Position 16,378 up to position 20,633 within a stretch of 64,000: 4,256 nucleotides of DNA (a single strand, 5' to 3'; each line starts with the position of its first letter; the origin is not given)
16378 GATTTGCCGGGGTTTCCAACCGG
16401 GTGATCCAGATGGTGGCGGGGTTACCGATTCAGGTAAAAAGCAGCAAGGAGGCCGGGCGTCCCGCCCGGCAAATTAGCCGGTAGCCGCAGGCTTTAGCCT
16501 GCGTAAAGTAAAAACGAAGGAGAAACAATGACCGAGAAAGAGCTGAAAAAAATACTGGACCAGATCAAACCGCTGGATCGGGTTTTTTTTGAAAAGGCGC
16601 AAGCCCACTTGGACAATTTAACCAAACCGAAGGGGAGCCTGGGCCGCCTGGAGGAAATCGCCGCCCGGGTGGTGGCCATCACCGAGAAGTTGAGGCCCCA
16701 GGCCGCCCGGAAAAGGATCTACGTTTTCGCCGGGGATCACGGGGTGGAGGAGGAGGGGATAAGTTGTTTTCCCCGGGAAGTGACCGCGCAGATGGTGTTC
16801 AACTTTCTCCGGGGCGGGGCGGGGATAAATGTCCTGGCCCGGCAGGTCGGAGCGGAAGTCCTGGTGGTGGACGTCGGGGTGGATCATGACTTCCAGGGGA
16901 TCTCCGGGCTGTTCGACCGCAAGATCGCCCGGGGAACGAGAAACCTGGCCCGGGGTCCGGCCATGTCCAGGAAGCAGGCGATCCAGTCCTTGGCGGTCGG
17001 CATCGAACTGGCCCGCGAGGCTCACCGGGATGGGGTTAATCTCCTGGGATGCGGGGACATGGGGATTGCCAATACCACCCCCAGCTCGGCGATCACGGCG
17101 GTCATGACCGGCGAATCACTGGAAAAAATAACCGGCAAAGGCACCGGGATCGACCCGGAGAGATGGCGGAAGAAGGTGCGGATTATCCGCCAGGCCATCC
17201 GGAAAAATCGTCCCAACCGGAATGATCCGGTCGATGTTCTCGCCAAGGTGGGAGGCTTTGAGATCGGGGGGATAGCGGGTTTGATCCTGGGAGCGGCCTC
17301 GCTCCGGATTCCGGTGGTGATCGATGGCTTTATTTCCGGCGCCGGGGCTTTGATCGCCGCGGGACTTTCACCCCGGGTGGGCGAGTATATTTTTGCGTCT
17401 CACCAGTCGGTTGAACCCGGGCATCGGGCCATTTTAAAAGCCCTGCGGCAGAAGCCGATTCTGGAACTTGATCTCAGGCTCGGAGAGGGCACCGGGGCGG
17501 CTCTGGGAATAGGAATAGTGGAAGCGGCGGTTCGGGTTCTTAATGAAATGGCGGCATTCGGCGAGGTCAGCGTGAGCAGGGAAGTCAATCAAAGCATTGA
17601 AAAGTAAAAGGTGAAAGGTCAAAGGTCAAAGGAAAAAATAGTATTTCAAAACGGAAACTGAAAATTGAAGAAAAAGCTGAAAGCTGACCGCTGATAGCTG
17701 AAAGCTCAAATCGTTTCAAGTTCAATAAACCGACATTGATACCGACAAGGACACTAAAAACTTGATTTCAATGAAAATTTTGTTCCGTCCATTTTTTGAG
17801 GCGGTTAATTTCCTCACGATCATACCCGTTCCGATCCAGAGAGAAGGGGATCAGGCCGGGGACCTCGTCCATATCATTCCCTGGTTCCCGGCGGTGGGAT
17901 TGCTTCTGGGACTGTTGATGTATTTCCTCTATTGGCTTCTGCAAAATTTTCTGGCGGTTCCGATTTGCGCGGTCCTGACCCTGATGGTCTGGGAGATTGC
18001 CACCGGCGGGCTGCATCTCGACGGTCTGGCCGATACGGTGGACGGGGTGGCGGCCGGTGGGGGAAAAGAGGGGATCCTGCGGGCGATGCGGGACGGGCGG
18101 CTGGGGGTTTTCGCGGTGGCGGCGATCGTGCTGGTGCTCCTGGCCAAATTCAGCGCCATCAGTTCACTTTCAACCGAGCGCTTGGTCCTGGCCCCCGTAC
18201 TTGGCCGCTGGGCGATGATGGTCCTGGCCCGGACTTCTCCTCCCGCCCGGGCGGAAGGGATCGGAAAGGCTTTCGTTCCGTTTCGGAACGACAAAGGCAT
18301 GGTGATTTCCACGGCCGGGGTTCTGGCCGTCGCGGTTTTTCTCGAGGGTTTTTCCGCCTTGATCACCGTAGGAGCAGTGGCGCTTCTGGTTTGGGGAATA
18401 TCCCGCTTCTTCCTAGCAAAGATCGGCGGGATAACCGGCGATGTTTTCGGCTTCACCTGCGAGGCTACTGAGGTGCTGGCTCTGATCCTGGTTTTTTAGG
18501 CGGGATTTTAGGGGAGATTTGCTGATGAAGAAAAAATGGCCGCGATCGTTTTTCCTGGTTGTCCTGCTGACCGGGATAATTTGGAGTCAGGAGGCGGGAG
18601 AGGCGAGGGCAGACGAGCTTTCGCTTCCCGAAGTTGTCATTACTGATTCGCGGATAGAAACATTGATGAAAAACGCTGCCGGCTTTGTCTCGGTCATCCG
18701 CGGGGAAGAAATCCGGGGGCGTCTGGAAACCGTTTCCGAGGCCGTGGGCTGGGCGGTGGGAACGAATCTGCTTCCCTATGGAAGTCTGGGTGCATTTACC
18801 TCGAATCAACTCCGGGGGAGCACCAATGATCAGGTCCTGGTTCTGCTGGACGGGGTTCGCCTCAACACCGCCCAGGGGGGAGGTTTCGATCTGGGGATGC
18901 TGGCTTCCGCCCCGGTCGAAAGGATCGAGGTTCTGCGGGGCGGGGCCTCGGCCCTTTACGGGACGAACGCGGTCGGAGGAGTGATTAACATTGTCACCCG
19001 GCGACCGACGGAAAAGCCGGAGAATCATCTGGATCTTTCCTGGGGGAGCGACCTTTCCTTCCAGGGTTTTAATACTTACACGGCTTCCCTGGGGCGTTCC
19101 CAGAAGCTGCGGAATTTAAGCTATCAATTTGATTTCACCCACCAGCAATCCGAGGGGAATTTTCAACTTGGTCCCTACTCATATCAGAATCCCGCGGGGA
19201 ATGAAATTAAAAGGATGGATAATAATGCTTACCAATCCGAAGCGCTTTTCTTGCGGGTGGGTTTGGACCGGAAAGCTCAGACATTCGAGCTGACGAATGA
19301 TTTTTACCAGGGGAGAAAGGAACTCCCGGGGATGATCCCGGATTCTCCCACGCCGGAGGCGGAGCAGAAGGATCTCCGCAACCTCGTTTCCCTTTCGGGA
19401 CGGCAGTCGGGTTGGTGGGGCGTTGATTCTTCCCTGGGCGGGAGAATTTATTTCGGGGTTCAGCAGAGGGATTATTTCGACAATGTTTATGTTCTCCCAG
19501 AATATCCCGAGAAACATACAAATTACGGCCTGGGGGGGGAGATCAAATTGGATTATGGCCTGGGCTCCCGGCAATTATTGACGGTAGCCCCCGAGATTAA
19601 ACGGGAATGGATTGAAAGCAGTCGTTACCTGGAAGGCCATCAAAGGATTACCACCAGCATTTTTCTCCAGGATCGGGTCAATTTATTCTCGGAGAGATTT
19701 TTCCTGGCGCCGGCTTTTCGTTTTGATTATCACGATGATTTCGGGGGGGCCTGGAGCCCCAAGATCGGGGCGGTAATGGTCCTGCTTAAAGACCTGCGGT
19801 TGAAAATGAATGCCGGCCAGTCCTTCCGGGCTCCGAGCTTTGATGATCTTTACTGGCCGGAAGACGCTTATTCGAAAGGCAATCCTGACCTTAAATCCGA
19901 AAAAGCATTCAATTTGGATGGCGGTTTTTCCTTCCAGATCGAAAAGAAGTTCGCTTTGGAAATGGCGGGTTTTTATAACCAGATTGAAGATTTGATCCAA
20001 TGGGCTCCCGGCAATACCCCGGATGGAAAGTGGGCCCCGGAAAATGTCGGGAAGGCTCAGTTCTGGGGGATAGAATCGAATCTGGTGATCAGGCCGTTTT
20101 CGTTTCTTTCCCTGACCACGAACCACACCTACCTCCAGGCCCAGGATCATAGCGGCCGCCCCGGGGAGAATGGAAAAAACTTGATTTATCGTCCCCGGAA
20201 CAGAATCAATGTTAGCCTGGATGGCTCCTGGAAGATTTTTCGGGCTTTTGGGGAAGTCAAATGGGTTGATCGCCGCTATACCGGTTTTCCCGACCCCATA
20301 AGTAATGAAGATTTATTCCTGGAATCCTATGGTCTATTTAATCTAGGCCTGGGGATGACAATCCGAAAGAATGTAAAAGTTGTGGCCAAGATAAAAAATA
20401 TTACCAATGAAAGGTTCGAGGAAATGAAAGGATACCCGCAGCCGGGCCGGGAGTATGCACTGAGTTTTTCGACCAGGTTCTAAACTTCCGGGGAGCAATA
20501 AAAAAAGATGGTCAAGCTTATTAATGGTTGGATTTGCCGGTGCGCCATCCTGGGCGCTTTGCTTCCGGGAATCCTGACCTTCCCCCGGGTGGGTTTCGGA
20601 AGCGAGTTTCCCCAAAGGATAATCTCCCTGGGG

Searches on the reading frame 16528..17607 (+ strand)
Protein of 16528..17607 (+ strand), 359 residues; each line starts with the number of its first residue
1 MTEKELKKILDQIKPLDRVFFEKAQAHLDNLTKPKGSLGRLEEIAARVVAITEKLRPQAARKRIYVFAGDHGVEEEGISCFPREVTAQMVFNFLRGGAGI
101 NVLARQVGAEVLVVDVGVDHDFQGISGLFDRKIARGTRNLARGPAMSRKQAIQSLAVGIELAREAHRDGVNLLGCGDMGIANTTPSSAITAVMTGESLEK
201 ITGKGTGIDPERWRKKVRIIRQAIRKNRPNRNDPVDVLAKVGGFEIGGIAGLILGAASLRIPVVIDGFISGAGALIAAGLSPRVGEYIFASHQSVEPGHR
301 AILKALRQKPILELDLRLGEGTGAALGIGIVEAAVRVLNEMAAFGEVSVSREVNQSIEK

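Call 66: search_protein_families(library=pfam, proteins=[window:16528-17607:+], max_evalue=0.00001)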
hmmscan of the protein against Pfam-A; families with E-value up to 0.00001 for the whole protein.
window:16528-17607:+ (359 aa): 1 family
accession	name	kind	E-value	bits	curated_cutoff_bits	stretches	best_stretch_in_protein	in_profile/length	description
PF02277.22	DBI_PRT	-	1.7e-139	465.1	22.6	1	13-349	1-329/329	Phosphoribosyltransferase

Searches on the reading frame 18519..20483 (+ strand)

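Call 66: search_protein_families(library=pfam, proteins=[window:18519-20483:+], max_evalue=0.00001)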
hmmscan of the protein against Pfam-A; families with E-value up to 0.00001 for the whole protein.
window:18519-20483:+ (654 aa): 3 families
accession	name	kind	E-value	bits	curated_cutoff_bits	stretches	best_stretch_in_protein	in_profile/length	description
PF00593.30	TonB_dep_Rec_b-barrel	-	1.3e-43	150.9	27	1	198-628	15-436/436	TonB dependent receptor-like, beta-barrel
PF07715.20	Plug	-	3e-19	70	23.9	1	52-155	4-107/107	TonB-dependent Receptor Plug Domain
PF14905.12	OMP_b-brl_3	-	1.4e-08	34.7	27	1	450-632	205-377/408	Outer membrane protein beta-barrel family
